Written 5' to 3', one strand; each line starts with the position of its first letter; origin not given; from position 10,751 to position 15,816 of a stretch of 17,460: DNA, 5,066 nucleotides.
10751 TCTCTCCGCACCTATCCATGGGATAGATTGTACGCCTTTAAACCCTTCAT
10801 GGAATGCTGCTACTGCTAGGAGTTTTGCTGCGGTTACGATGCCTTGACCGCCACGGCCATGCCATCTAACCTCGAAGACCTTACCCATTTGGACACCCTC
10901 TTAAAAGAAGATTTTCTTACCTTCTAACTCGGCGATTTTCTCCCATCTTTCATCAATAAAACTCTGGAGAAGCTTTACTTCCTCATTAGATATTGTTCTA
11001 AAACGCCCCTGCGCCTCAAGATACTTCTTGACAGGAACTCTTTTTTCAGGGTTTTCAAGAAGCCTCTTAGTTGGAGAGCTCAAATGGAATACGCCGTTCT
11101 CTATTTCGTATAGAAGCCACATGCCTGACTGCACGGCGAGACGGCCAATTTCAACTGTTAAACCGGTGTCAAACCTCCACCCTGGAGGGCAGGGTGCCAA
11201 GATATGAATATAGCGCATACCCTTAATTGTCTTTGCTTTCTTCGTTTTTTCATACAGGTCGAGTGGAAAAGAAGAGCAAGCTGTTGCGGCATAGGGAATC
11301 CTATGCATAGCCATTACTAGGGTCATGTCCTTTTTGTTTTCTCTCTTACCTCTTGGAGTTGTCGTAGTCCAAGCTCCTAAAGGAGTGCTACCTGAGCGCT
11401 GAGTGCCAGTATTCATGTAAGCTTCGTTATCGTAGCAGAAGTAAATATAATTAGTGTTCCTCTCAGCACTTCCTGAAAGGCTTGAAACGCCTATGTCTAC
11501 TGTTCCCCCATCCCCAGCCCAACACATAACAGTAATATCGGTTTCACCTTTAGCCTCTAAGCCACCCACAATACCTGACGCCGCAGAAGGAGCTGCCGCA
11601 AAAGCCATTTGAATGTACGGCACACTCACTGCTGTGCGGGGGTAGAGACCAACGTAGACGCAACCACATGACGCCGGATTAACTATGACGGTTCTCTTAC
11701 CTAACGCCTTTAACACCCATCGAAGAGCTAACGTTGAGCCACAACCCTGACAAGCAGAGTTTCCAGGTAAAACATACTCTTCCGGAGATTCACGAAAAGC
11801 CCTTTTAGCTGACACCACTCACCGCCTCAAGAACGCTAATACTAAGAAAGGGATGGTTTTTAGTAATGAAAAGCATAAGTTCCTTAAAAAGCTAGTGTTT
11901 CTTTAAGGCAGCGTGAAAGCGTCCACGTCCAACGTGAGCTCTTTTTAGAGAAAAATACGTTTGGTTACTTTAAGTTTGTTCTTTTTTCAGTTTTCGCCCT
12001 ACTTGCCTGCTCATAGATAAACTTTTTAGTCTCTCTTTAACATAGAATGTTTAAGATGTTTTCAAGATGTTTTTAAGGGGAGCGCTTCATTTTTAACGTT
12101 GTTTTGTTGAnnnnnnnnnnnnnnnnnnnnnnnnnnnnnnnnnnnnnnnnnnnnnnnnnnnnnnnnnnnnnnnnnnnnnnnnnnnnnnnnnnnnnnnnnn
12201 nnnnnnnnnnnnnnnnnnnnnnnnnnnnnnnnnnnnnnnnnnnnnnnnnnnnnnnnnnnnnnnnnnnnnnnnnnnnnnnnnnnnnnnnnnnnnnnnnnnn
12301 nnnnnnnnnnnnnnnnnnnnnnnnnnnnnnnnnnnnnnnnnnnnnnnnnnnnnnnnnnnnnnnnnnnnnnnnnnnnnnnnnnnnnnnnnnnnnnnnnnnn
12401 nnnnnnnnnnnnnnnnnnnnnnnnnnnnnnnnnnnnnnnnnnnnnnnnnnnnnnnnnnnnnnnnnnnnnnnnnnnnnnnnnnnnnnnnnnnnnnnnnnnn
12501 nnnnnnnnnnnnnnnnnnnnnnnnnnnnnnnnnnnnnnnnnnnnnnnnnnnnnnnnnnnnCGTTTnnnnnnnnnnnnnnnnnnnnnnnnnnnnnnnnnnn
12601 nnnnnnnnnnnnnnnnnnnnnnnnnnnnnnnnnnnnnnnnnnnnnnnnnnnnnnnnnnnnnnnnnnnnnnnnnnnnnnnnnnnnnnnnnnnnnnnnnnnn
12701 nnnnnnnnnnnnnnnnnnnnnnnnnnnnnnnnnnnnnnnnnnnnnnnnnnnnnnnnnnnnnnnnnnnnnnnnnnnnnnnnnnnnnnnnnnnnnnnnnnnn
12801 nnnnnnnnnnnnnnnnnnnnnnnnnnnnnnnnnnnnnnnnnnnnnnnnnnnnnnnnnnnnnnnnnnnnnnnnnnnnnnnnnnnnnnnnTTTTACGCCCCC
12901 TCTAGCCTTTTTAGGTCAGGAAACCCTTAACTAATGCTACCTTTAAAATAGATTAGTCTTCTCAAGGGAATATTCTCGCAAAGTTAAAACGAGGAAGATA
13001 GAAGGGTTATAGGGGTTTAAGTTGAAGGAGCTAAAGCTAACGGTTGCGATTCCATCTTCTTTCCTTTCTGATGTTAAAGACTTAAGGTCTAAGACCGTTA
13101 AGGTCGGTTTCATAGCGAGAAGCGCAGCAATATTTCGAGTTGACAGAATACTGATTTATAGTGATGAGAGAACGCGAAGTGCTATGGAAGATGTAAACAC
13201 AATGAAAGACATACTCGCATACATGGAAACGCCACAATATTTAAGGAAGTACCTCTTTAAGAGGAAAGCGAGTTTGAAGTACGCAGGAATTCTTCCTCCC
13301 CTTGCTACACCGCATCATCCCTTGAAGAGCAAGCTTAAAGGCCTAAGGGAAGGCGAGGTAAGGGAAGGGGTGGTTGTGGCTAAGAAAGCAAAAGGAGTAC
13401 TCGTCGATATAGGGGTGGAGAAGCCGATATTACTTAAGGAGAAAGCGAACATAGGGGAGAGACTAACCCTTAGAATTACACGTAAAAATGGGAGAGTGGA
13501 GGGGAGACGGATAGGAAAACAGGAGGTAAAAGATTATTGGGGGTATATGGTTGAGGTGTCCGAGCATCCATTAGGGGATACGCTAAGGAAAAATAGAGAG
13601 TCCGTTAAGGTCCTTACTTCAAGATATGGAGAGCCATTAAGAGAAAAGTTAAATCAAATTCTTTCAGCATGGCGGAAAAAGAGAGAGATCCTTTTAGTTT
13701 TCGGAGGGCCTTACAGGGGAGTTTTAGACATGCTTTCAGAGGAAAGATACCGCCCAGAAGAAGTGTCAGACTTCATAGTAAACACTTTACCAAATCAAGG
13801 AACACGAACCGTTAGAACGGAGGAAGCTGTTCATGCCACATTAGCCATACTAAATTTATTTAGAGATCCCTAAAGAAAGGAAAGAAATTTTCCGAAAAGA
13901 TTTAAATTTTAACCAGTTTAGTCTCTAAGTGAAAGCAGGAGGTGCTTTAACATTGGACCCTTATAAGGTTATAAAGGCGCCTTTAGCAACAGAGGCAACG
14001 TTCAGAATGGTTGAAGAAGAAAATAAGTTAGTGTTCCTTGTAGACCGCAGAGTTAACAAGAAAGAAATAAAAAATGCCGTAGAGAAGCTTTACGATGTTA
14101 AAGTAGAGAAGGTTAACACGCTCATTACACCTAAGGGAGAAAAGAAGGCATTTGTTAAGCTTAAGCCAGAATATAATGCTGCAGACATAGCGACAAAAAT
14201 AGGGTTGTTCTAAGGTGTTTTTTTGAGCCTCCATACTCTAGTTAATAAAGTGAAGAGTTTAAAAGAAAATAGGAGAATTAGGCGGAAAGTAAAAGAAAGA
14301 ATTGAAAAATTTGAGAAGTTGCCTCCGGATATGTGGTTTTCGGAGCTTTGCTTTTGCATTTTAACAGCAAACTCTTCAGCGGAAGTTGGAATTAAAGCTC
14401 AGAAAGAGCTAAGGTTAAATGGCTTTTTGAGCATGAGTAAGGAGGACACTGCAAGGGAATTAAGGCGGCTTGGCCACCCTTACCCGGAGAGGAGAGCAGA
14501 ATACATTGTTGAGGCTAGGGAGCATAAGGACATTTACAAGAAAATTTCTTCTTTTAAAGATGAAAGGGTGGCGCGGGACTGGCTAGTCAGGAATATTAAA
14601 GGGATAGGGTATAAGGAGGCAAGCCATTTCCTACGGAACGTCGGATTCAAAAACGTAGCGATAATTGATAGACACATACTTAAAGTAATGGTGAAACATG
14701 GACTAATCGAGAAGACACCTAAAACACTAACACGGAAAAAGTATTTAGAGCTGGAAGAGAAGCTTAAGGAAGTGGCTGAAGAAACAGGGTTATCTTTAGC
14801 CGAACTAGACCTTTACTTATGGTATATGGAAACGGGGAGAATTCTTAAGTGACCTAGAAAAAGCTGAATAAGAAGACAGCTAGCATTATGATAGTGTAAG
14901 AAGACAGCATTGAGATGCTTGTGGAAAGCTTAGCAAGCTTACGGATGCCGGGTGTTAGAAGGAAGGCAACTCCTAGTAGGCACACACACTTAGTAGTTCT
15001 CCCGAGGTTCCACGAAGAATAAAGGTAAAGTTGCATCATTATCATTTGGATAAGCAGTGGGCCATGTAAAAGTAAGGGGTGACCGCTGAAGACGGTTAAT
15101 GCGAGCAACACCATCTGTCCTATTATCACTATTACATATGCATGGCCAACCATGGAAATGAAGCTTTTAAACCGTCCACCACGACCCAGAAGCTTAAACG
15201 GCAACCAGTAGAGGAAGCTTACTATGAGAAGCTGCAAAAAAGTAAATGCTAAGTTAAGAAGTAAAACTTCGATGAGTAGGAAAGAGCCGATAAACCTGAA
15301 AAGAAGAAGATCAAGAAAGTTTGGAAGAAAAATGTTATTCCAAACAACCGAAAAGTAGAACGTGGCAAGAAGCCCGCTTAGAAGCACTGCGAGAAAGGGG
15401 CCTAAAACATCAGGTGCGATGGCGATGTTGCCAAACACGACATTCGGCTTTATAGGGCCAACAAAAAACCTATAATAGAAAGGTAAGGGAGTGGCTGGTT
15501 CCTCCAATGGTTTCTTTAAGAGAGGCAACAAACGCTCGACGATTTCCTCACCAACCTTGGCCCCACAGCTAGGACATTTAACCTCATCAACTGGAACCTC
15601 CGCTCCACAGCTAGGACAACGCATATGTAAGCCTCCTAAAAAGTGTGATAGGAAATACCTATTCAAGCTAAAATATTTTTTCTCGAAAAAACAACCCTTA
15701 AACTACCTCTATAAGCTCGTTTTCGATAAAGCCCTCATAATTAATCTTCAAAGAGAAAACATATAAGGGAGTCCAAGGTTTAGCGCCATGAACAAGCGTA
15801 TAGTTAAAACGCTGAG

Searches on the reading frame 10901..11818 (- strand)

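Call 19: search_protein_families(library=pfam, proteins=[window:10901-11818:-], max_evalue=0.01)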
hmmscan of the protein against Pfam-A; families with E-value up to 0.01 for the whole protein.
window:10901-11818:- (305 aa): 2 families
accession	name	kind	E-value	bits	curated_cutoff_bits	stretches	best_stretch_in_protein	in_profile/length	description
PF02775.26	TPP_enzyme_C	-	1.4e-16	61.1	21.9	1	60-206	18-151/151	Thiamine pyrophosphate enzyme, C-terminal TPP binding domain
PF23357.1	DUF7088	-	0.0086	16.7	27.8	0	240-289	1-52/105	Domain of unknown function (DUF7088)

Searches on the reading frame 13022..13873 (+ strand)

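Call 19: search_protein_families(library=pfam, proteins=[window:13022-13873:+], max_evalue=0.01)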
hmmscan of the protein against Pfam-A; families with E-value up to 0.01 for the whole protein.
window:13022-13873:+ (283 aa): 1 family
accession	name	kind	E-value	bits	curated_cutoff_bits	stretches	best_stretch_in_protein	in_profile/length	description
PF02598.22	Methyltrn_RNA_3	-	7.5e-64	216.5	27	1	6-277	2-302/302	Putative RNA methyltransferase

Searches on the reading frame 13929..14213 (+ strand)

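Call 19: search_protein_families(library=pfam, proteins=[window:13929-14213:+], max_evalue=0.01)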
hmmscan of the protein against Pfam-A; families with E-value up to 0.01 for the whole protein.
window:13929-14213:+ (94 aa): 2 families
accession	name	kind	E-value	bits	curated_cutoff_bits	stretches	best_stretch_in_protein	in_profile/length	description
PF00276.25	Ribosomal_L23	-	2e-17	63.8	30.8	1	13-74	1-61/86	Ribosomal protein L23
PF09439.16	SRPRB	-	0.003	17.4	25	1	31-62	73-104/178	Signal recognition particle receptor beta subunit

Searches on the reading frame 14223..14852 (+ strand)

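Call 19: search_protein_families(library=pfam, proteins=[window:14223-14852:+], max_evalue=0.01)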
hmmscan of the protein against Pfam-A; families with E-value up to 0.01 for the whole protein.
window:14223-14852:+ (209 aa): 1 family
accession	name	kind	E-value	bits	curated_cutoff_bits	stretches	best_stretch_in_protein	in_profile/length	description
PF22175.2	Ogg-HhH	-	1.3e-65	220.6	27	1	23-189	1-172/173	8-oxoguanine DNA glycosylase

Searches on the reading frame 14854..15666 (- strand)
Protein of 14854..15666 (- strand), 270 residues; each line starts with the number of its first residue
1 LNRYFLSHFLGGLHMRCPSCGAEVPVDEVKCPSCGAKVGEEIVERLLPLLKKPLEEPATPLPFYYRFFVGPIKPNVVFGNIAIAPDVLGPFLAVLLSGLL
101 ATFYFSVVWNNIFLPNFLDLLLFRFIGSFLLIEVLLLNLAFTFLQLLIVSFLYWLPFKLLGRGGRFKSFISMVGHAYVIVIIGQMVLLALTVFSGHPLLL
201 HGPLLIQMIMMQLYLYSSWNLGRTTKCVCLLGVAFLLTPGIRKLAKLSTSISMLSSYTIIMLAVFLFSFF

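Call 19: search_protein_families(library=pfam, proteins=[window:14854-15666:-], max_evalue=0.01)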
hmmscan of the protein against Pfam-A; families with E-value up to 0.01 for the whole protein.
window:14854-15666:- (270 aa): 9 families
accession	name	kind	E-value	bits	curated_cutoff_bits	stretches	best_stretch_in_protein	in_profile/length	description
PF13240.11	Zn_Ribbon_1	-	2.7e-06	27.4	25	1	17-38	2-23/23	zinc-ribbon domain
PF13248.11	Zn_ribbon_3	-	5e-05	23.1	27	1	15-37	3-25/26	zinc-ribbon domain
PF22747.2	Zn_ribbon_DUF2089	-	0.00038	20.9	27.6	1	17-38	1-22/32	DUF2089 zinc ribbon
PF12773.13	DZR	-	0.00086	19.9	27.3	1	16-35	26-45/45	Double zinc ribbon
PF24463.1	DUF7577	-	0.00091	19.2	28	0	15-24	3-12/27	Domain of unknown function (DUF7577)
PF09297.16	Zn_ribbon_NUD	-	0.0026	17.8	24.8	0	11-24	18-31/32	NADH pyrophosphatase zinc ribbon domain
PF10571.15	UPF0547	-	0.0051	17.4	29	1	17-35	3-21/26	Uncharacterised protein family UPF0547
PF21344.3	Zn_ribbon_LysW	-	0.0052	16.8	27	0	16-37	2-30/46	Alpha-aminoadipate carrier protein LysW-like, globular domain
PF05810.19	NinF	-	0.0058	17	27.5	0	16-34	1-20/25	NinF protein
